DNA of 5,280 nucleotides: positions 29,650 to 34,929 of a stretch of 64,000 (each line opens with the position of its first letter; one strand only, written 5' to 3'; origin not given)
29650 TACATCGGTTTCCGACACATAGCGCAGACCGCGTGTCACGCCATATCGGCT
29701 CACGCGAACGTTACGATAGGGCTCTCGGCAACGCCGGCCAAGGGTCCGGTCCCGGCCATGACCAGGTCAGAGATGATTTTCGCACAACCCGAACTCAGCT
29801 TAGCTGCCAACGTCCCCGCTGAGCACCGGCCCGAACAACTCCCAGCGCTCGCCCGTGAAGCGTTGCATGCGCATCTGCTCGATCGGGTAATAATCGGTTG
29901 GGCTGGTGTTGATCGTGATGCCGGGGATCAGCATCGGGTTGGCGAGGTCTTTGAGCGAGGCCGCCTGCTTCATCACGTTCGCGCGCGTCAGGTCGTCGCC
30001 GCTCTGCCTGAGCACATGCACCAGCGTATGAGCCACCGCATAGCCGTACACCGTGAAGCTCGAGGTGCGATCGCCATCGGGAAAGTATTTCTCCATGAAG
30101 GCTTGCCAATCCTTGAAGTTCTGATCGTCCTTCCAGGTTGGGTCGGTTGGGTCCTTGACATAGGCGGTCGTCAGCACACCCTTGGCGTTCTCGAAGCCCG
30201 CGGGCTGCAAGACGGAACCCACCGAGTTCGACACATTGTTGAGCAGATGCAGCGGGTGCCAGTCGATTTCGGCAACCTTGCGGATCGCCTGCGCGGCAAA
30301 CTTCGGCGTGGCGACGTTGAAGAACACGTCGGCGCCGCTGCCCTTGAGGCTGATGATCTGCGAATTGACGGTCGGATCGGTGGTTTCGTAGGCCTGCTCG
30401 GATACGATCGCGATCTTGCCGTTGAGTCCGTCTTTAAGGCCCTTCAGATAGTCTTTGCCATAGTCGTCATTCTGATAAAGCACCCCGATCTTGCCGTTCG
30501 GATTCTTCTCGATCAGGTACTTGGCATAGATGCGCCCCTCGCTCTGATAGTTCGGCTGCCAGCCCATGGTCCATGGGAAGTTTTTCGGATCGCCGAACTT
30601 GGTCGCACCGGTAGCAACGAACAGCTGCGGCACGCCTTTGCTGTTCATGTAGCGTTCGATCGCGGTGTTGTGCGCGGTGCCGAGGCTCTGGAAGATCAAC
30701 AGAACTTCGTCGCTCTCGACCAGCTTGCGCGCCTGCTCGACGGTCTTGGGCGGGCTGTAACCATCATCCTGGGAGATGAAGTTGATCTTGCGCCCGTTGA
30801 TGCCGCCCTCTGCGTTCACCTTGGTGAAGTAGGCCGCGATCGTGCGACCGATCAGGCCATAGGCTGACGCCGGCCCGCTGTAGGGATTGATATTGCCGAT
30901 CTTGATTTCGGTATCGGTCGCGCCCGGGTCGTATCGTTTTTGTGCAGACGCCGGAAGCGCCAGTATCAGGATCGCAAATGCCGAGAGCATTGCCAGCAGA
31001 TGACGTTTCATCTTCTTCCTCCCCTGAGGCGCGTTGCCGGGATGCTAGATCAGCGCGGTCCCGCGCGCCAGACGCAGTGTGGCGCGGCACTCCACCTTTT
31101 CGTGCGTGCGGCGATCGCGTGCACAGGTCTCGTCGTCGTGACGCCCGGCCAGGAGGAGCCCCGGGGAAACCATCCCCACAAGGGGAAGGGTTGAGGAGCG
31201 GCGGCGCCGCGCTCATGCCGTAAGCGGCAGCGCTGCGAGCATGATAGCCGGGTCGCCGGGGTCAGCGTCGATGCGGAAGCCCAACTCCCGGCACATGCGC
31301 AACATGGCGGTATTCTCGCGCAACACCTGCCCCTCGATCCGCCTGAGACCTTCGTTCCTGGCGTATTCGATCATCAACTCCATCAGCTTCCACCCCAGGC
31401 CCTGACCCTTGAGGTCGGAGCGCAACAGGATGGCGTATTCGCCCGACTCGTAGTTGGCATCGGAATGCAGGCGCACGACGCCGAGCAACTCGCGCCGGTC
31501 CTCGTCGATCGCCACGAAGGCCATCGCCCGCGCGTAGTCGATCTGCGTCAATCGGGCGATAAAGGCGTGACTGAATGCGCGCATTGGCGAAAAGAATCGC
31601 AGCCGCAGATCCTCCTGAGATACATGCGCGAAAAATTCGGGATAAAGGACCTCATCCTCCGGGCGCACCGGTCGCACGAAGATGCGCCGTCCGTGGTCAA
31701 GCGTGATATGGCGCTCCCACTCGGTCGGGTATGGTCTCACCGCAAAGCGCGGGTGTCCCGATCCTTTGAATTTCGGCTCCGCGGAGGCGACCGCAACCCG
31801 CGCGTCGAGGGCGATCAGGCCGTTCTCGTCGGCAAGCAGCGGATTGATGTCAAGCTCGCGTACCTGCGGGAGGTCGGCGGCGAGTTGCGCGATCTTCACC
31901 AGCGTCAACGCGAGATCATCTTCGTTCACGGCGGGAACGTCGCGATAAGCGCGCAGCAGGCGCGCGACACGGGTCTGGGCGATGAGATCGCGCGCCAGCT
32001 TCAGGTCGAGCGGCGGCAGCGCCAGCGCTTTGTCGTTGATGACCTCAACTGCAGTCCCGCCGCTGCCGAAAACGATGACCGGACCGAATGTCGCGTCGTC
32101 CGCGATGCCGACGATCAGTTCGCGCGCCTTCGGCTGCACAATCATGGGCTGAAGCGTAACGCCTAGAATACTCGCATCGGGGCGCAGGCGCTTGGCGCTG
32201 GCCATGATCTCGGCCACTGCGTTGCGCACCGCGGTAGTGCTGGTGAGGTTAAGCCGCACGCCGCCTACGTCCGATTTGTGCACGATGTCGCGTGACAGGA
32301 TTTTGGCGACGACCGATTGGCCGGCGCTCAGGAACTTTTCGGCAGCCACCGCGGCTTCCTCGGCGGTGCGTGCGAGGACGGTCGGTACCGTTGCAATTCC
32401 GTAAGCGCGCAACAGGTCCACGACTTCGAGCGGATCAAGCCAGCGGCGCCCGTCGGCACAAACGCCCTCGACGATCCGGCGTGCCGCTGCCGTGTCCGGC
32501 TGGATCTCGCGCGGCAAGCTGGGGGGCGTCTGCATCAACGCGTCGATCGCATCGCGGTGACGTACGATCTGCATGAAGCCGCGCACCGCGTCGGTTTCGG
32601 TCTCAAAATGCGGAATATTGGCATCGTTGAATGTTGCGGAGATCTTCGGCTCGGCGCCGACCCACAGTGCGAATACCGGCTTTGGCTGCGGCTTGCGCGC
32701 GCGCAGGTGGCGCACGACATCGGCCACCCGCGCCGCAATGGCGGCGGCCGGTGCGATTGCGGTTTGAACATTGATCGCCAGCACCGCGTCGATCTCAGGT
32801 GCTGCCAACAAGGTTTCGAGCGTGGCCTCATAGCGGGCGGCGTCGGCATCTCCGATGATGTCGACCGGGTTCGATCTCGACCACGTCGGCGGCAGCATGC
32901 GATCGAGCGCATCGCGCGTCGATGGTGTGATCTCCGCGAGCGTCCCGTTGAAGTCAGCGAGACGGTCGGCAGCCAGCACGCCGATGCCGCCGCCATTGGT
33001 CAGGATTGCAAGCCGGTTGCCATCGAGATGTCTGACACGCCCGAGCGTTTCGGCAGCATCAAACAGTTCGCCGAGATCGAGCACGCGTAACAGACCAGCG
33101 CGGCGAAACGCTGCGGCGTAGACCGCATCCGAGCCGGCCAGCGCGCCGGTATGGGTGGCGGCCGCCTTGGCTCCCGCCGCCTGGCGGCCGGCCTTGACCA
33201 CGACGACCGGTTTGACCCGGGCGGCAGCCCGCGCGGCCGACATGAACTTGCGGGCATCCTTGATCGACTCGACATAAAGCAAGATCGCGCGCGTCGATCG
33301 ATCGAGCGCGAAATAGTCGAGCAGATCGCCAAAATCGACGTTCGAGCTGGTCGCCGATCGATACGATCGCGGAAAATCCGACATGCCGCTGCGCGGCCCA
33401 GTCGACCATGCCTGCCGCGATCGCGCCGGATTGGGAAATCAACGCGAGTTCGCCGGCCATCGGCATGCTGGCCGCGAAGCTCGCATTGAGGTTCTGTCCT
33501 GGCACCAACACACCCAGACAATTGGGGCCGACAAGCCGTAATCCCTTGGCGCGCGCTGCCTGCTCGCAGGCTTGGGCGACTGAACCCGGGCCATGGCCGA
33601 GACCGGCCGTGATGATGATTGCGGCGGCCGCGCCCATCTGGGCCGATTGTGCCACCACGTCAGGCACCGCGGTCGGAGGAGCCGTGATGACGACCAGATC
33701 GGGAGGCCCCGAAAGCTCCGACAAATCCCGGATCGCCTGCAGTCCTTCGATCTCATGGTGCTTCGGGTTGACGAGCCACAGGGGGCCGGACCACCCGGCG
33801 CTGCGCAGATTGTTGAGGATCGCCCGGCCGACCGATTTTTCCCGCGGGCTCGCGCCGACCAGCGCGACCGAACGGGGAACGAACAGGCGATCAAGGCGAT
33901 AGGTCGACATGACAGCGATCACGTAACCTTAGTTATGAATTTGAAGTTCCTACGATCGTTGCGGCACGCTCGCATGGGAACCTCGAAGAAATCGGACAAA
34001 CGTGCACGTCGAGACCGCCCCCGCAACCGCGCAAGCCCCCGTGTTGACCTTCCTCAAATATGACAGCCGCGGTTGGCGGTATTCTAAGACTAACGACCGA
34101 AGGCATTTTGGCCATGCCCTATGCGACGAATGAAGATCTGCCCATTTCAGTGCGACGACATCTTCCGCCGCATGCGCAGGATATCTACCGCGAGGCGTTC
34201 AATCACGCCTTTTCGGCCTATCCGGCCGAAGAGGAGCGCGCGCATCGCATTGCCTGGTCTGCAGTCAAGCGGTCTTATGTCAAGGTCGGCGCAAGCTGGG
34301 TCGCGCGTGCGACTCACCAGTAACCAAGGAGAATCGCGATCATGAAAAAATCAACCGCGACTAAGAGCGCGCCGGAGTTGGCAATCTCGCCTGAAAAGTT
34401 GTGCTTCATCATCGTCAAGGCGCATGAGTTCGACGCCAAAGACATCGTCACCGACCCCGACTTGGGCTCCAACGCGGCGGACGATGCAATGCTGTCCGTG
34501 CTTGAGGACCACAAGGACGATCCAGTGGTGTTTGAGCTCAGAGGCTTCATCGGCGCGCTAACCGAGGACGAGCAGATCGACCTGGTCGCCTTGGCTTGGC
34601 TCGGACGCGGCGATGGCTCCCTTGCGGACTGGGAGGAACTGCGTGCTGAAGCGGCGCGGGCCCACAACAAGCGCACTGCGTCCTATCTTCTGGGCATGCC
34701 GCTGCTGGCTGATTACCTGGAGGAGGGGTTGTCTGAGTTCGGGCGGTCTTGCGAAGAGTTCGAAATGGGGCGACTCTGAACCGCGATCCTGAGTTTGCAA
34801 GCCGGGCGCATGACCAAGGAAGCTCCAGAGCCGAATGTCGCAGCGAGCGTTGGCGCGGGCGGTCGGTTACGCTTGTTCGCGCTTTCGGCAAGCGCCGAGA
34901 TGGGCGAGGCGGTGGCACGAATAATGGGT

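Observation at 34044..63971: A 30-kb FixLJ/FixK low-oxygen island with nine FixK-type boxes, all in intergenic regions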

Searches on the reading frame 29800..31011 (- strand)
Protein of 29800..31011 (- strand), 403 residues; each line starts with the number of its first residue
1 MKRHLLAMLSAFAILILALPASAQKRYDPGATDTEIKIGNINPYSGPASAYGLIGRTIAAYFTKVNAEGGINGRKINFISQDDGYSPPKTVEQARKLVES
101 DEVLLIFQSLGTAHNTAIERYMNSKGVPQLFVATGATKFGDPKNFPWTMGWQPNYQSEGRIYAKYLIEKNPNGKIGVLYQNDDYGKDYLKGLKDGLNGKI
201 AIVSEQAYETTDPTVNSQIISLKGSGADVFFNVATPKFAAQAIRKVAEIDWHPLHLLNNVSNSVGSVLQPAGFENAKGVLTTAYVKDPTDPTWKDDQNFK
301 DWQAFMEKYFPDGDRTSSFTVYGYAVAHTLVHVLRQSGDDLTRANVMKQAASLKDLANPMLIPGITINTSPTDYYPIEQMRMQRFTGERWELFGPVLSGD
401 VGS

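Call 33: search_protein_families(library=pfam, proteins=[window:29800-31011:-], max_evalue=0.0001)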
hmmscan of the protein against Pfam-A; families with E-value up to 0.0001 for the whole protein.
window:29800-31011:- (403 aa): 2 families
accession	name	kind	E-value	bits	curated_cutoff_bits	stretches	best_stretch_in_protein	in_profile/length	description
PF13458.12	Peripla_BP_6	-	1.6e-53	183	31.7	1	35-385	1-338/343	Periplasmic binding protein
PF01094.35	ANF_receptor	-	5.1e-12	46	25.4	1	64-354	12-317/353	Receptor family ligand binding region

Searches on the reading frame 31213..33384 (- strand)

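Call 6: search_protein_families(library=pfam, proteins=[window:31213-33384:-], max_evalue=0.01)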
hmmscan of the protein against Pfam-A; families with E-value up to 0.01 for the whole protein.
window:31213-33384:- (723 aa): 8 families
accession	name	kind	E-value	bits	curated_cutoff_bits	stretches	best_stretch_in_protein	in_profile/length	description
PF13549.11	ATP-grasp_5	-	4.5e-81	271.9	27.6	1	309-532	3-221/221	ATP-grasp domain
PF13607.11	Succ_CoA_lig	-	1.2e-39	135.7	27.4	1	14-114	38-138/138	Succinyl-CoA ligase like flavodoxin domain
PF19045.5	Ligase_CoA_2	-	8.2e-14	52.4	23.7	1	126-243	2-118/162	Ligase-CoA domain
PF13302.13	Acetyltransf_3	-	3.1e-13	51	25.4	1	567-704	1-138/138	Acetyltransferase (GNAT) domain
PF00583.31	Acetyltransf_1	-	1.4e-11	45.1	20.7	1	611-703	23-116/116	Acetyltransferase (GNAT) family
PF13508.13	Acetyltransf_7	-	5.4e-05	23.9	27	1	623-704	6-83/84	Acetyltransferase (GNAT) domain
PF13673.13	Acetyltransf_10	-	9.8e-05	22.8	23.6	1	618-704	28-108/128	Acetyltransferase (GNAT) domain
PF13420.13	Acetyltransf_4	-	0.0037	17.7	24.3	1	626-705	54-136/155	Acetyltransferase (GNAT) domain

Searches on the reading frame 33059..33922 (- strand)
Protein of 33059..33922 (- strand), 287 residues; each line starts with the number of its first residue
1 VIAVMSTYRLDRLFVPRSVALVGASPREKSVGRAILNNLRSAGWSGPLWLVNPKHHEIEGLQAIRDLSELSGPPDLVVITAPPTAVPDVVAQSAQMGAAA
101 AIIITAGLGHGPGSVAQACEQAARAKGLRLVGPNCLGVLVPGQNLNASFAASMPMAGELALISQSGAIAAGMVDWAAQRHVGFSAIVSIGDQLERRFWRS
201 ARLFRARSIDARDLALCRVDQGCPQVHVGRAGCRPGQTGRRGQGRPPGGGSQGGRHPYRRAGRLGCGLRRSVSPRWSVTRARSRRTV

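Call 6: search_protein_families(library=pfam, proteins=[window:33059-33922:-], max_evalue=0.01)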
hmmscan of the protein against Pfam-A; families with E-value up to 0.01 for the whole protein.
window:33059-33922:- (287 aa): 3 families
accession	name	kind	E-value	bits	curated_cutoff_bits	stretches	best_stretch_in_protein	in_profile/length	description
PF13380.12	CoA_binding_2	-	2.6e-26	92.8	22.8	1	17-139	1-114/116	CoA binding domain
PF13607.11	Succ_CoA_lig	-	8.7e-10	38.9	27.4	1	156-194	1-39/138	Succinyl-CoA ligase like flavodoxin domain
PF02629.25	CoA_binding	-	6.9e-05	24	22.3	1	17-107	4-97/97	CoA binding domain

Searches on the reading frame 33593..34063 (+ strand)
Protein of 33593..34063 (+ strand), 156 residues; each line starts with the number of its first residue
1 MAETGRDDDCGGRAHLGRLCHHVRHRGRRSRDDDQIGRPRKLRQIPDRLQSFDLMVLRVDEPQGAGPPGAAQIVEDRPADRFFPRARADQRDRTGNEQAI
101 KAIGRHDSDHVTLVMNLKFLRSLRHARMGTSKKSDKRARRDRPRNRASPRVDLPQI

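Call 6: search_protein_families(library=pfam, proteins=[window:33593-34063:+], max_evalue=0.01)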
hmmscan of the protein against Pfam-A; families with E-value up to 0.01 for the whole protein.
window:33593-34063:+ (156 aa): 0 families

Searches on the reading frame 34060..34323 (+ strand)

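Call 6: search_protein_families(library=pfam, proteins=[window:34060-34323:+], max_evalue=0.01)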
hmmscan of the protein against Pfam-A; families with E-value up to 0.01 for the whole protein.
window:34060-34323:+ (87 aa): 1 family
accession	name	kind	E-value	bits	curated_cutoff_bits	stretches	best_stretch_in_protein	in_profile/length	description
PF06150.17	ChaB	-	5.1e-22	78.7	27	1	27-82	1-59/60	ChaB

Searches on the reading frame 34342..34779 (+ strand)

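Call 6: search_protein_families(library=pfam, proteins=[window:34342-34779:+], max_evalue=0.01)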
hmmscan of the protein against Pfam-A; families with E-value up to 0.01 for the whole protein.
window:34342-34779:+ (145 aa): 1 family
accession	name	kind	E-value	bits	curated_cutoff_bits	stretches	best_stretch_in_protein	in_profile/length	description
PF12616.13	DUF3775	-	4.9e-31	106.9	27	1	65-134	3-72/73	Protein of unknown function (DUF3775)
